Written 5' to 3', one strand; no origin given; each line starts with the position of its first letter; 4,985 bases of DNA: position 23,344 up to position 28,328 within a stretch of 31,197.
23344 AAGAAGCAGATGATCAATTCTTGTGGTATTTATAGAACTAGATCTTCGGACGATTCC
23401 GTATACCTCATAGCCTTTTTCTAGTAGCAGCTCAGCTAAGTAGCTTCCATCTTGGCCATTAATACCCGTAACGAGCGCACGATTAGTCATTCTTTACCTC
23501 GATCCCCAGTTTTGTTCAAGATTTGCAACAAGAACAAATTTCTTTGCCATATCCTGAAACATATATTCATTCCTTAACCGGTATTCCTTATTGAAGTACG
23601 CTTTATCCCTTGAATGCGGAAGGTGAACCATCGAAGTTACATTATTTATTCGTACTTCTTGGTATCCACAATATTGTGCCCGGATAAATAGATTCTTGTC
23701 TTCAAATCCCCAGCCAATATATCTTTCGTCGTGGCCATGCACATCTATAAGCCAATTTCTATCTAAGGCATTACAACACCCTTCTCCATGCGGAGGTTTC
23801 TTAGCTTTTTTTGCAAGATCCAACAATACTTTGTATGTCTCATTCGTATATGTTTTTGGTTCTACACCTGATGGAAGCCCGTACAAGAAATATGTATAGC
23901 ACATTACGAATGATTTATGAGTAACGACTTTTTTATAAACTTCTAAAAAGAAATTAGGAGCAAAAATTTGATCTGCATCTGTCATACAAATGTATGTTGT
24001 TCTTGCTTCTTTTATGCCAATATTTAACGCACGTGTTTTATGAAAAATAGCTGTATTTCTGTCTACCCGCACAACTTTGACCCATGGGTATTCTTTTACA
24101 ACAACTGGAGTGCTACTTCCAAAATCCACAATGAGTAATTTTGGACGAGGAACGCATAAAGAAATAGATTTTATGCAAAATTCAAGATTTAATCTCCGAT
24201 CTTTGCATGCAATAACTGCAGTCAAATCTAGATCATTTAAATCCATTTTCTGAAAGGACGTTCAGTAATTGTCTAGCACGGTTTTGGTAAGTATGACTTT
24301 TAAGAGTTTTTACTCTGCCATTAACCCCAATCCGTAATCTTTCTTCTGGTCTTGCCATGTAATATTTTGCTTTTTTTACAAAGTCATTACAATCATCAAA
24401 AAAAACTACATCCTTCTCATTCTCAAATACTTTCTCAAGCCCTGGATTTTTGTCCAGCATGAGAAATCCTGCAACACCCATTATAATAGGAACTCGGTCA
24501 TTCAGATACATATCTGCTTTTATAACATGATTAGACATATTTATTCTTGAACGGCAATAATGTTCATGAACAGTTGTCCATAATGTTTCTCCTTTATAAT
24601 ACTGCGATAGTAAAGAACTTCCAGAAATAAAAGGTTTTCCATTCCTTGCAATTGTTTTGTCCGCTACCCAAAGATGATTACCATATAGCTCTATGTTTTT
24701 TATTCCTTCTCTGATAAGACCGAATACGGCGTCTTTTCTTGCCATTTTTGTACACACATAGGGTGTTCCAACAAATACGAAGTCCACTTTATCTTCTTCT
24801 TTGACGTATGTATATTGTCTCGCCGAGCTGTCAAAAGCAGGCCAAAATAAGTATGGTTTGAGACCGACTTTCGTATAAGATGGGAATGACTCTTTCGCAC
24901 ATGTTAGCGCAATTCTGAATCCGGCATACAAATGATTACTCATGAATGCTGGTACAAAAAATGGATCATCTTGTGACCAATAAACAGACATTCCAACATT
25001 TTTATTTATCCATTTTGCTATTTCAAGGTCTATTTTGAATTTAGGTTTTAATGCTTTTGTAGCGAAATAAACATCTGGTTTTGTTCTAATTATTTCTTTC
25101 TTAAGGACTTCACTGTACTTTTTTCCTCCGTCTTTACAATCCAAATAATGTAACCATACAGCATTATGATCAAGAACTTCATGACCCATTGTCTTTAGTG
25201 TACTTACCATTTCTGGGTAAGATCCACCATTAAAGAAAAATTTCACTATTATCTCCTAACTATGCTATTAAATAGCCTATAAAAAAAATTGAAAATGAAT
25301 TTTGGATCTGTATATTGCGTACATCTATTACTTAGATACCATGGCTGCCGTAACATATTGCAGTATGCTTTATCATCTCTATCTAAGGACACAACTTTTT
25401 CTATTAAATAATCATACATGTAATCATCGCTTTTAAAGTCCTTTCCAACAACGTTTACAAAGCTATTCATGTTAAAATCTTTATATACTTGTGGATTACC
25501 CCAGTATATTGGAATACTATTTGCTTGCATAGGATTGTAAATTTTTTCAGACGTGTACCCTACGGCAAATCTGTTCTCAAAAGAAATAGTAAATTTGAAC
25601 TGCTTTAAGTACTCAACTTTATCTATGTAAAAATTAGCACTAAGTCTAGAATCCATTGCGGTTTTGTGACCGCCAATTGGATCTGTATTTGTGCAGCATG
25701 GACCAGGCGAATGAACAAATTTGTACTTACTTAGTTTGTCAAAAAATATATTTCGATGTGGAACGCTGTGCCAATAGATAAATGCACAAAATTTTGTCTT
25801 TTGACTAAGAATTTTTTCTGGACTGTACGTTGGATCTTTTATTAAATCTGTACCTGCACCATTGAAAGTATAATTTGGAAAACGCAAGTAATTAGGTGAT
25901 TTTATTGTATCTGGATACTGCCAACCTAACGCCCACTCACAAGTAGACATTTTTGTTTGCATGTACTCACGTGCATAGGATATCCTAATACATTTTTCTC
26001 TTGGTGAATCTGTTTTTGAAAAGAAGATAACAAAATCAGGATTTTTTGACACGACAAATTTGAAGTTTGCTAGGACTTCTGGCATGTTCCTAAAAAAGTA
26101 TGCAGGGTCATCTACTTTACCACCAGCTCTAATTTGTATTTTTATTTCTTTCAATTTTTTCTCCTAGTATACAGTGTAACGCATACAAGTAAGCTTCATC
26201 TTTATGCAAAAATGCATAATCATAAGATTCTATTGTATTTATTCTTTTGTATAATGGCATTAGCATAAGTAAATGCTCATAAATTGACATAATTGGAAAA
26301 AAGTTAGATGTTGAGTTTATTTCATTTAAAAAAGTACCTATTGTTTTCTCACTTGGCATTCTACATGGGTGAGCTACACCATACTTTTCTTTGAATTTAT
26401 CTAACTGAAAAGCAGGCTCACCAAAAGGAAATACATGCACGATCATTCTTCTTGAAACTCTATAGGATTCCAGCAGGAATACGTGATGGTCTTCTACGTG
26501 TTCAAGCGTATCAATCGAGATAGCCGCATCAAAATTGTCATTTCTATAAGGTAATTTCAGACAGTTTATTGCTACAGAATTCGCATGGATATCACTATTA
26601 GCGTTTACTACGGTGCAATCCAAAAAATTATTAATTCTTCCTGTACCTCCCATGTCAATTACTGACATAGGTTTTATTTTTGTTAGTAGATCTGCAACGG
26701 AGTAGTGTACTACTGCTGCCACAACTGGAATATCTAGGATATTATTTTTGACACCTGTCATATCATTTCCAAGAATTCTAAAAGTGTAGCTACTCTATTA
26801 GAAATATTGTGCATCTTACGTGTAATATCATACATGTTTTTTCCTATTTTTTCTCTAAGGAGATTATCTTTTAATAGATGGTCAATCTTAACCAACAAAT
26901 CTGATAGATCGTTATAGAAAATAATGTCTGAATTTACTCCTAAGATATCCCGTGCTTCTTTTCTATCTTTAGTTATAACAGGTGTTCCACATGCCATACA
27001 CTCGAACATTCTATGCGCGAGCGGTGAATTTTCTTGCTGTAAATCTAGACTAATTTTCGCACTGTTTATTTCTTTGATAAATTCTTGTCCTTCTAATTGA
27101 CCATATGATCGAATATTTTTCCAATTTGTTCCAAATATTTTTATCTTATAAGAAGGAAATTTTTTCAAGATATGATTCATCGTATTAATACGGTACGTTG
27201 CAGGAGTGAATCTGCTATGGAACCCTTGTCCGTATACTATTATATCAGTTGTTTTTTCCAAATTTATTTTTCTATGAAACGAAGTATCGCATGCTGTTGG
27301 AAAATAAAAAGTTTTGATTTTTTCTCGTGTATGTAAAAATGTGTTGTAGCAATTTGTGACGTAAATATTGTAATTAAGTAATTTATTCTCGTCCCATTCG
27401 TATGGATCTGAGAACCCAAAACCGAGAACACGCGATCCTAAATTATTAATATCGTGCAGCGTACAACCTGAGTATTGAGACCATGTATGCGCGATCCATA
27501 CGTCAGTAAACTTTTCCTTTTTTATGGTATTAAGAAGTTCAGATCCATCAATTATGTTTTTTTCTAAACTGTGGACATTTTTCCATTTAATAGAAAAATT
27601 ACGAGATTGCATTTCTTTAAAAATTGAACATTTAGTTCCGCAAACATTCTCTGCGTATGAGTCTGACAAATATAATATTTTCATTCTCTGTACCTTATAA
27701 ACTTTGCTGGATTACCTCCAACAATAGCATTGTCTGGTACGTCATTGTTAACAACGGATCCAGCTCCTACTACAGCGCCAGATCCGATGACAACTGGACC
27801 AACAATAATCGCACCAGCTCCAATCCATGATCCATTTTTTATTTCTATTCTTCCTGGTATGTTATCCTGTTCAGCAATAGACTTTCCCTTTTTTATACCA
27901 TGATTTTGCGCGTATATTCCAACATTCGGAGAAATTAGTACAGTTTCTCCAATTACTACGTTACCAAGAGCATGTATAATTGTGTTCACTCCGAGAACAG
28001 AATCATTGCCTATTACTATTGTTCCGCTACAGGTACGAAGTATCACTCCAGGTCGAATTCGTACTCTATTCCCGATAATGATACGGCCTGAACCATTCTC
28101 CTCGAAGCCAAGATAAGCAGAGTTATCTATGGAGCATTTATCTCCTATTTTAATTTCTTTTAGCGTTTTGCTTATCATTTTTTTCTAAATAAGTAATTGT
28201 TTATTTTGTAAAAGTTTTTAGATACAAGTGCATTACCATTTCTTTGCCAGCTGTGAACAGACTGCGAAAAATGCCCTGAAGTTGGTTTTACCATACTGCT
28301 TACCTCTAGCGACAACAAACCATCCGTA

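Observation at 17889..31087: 13-kb self-contained, all-soluble glycan-biosynthesis island next to the replication module of a phage-like replicon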

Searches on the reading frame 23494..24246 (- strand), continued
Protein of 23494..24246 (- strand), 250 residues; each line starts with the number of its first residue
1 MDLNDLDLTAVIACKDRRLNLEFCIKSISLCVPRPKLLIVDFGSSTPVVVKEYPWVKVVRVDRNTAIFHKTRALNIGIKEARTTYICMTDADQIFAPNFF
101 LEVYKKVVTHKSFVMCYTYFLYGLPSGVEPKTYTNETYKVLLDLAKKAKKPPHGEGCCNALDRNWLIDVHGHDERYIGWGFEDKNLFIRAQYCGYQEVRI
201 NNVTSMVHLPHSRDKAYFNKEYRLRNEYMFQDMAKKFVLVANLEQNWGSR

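Call 96: get_annotated_region(hit=H79, flank=20000)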
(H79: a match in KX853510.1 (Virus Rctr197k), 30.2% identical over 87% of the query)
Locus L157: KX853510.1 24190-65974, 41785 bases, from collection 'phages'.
description: Virus Rctr197k, partial genome.
organism: Virus Rctr197k (NCBI taxid 1924548)
taxonomy: Viruses; Duplodnaviria; Heunggongvirae; Uroviricota; Caudoviricetes
host: -; source: enrichment culture DAMO/AAA; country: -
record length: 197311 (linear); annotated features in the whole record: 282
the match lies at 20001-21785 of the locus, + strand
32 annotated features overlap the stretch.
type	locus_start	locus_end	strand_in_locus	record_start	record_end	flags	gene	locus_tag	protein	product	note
CDS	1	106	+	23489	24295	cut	-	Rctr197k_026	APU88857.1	hypothetical protein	-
CDS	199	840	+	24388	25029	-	-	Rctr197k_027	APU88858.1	hypothetical protein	-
CDS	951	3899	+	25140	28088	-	polA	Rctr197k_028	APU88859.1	DNA polymerase I-like protein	-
CDS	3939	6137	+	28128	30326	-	-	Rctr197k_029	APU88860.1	hypothetical protein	-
CDS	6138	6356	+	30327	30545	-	-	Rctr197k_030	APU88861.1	hypothetical protein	-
CDS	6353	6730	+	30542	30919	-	-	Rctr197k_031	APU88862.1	conserved hypothetical protein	-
CDS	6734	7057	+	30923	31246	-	-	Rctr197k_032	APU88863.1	hypothetical protein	-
CDS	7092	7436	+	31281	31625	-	-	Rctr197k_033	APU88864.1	hypothetical protein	-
CDS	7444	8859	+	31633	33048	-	-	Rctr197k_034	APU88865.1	hypothetical protein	-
misc_feature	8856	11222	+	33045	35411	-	-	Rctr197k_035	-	-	similar to hypothetical protein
CDS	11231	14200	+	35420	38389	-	-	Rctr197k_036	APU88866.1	hypothetical protein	-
CDS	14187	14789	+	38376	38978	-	-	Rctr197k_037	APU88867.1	hypothetical protein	-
misc_feature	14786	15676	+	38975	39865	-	-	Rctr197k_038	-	-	similar to hypothetical protein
CDS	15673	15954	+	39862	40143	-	-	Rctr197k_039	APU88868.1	hypothetical protein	-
CDS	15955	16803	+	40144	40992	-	-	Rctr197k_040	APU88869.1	hypothetical protein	-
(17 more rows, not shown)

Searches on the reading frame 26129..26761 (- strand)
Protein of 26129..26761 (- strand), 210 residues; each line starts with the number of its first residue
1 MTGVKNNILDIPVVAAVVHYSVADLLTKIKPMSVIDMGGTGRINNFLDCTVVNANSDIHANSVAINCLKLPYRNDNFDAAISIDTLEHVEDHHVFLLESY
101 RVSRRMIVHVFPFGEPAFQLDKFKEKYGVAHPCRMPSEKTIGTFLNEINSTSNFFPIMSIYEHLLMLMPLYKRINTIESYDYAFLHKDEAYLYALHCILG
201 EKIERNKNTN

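Call 4: search_protein_families(library=pfam, proteins=[window:26129-26761:-], max_evalue=0.01)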
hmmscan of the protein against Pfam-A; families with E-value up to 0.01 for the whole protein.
window:26129-26761:- (210 aa): 1 family
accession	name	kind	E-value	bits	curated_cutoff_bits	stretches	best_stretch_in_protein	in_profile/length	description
PF08241.18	Methyltransf_11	-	1.1e-06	29.6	21.2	1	60-104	44-88/95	Methyltransferase domain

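Call 16: search_protein_families(library=ncbifam, proteins=[window:26129-26761:-], max_evalue=0.01)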
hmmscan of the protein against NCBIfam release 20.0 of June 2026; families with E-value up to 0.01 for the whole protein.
window:26129-26761:- (210 aa): 3 families
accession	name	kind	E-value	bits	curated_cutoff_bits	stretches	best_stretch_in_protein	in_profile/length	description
NF041255.1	mycofact_MftM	equivalog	0.00033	20.1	200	1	53-115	181-245/289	mycofactocin oligosaccharide methyltransferase MftM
NF001241.0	PRK00216.1-2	equivalog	0.0041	16.8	327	1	58-105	94-141/231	demethylmenaquinone methyltransferase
TIGR02081.1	metW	equivalog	0.01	15.4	189.5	0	72-115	71-114/194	methionine biosynthesis protein MetW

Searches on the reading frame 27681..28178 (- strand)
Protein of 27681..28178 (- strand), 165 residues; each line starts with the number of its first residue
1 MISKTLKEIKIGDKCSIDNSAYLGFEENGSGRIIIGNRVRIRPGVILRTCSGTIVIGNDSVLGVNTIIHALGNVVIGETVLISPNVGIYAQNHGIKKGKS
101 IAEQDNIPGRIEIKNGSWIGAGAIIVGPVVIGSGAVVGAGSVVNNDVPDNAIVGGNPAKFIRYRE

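Call 4: search_protein_families(library=pfam, proteins=[window:27681-28178:-], max_evalue=0.01)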
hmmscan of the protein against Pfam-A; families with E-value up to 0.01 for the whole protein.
window:27681-28178:- (165 aa): 2 families
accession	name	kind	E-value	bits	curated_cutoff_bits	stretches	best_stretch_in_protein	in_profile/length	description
PF00132.30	Hexapep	-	9.2e-14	50.9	27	1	111-145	2-36/36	Bacterial transferase hexapeptide (six repeats)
PF14602.12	Hexapep_2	-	7e-05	22.9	27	1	117-144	8-33/34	Hexapeptide repeat of succinyl-transferase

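Call 16: search_protein_families(library=ncbifam, proteins=[window:27681-28178:-], max_evalue=0.01)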
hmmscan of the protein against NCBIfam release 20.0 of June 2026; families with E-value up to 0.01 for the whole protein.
window:27681-28178:- (165 aa): 47 families (the best 25 are shown)
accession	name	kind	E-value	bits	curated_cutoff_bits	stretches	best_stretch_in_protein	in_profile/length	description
NF007797.0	PRK10502.1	subfamily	1.7e-21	76.7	192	1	35-164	55-179/183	WcaF family extracellular polysaccharide biosynthesis acetyltransferase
TIGR03570.1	NeuD_NnaD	subfamily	1.3e-19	70.6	160.8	1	73-159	117-202/202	NeuD/PglB/VioB family sugar acetyltransferase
NF041874.1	EPS_EpsC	equivalog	7.1e-17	61.6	150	1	67-163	76-166/168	serine O-acetyltransferase EpsC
NF038307.1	EPS_acetyl_HpsU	equivalog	4.1e-16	59.1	305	1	35-159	54-173/178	hormogonium polysaccharide biosynthesis acetyltransferase HpsU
NF007499.0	PRK10092.1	equivalog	9.2e-15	54.9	314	1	54-162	74-181/183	maltose O-acetyltransferase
TIGR03308.1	phn_thr-fam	hypoth_equivalog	3e-14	53.4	201.65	1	110-164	108-162/204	phosphonate metabolim protein, transferase hexapeptide repeat family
NF007240.0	PRK09677.1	equivalog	1.8e-13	50.4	243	1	70-164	82-184/192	putative lipopolysaccharide biosynthesis O-acetyl transferase WbbJ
NF007076.0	PRK09527.1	equivalog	4.7e-13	49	347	1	35-162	58-183/203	galactoside O-acetyltransferase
TIGR01172.1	cysE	equivalog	5.8e-13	49.2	210.65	1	67-159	76-162/162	serine O-acetyltransferase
NF058585.1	HptprglPActTf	PfamEq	2.2e-12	46.9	300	1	109-164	105-160/172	heptaprenylglyceryl phosphate O-acetyltransferase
TIGR04008.1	WcaF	equivalog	3e-12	46.8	326.3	1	35-164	54-178/180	colanic acid biosynthesis acetyltransferase WcaF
NF000311.1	Vat_ABCDEFH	equivalog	5e-12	45.8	300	1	102-164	102-164/201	Vat family streptogramin A O-acetyltransferase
NF000490.1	chloram_CatB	equivalog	8.3e-11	41.6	350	1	109-164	109-164/210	type B chloramphenicol O-acetyltransferase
NF033468.1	stregram_VatI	exception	9.5e-11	41.9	415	1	96-164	98-166/208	streptogramin A O-acetyltransferase Vat(I)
TIGR03532.1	DapD_Ac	equivalog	9.7e-11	41.7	231.75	1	39-162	87-212/231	2,3,4,5-tetrahydropyridine-2,6-dicarboxylate N-acetyltransferase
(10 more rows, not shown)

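Call 82: search_solved_structures(query=window:27681-28178:-, max_evalue=0.000001)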
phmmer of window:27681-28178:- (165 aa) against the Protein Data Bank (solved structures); distinct sequences matched with E-value up to 0.000001: 53.
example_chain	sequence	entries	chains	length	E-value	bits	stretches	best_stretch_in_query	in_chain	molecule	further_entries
3ect_A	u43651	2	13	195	3.7e-15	59.6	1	51-162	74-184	Hexapeptide-repeat containing-acetyltransferase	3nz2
3hjj_A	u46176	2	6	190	3.7e-15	59.6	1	53-162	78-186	Maltose O-acetyltransferase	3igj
3ftt_A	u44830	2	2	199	1.7e-14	57.4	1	54-162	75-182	Putative acetyltransferase SACOL2570 | Galactoside O-acetyltransferase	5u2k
3v4e_A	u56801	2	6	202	1.7e-14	57.4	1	54-162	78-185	Galactoside O-acetyltransferase | Putative acetyltransferase SACOL2570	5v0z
4dcl_A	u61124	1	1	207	1.8e-14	57.3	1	54-162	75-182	Putative acetyltransferase SACOL2570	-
4egg_A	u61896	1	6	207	1.8e-14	57.3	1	54-162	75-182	Putative acetyltransferase SACOL2570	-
1ocx_A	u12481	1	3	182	2e-14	57.2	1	53-162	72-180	MALTOSE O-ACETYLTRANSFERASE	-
6ag8_C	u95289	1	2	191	2.1e-14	57.1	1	53-162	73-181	Maltose O-acetyltransferase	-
2ic7_A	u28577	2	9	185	6.8e-14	55.5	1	52-163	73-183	Maltose transacetylase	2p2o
3srt_A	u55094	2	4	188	2.5e-13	53.6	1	54-162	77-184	Maltose O-acetyltransferase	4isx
1kqa_A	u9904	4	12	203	3.7e-12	49.8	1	35-162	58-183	GALACTOSIDE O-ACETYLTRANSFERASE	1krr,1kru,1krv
4mzu_A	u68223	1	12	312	3.1e-10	43.6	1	45-163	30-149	WxcM-like protein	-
8vr6_A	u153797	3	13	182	8.8e-10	42.1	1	51-161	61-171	Acetyltransferase, putative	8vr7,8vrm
6x3c_A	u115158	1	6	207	1e-09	41.9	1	107-164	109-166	Virginiamycin A acetyltransferase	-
6x3j_A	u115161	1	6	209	1e-09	41.9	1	107-164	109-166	Virginiamycin A acetyltransferase,VatA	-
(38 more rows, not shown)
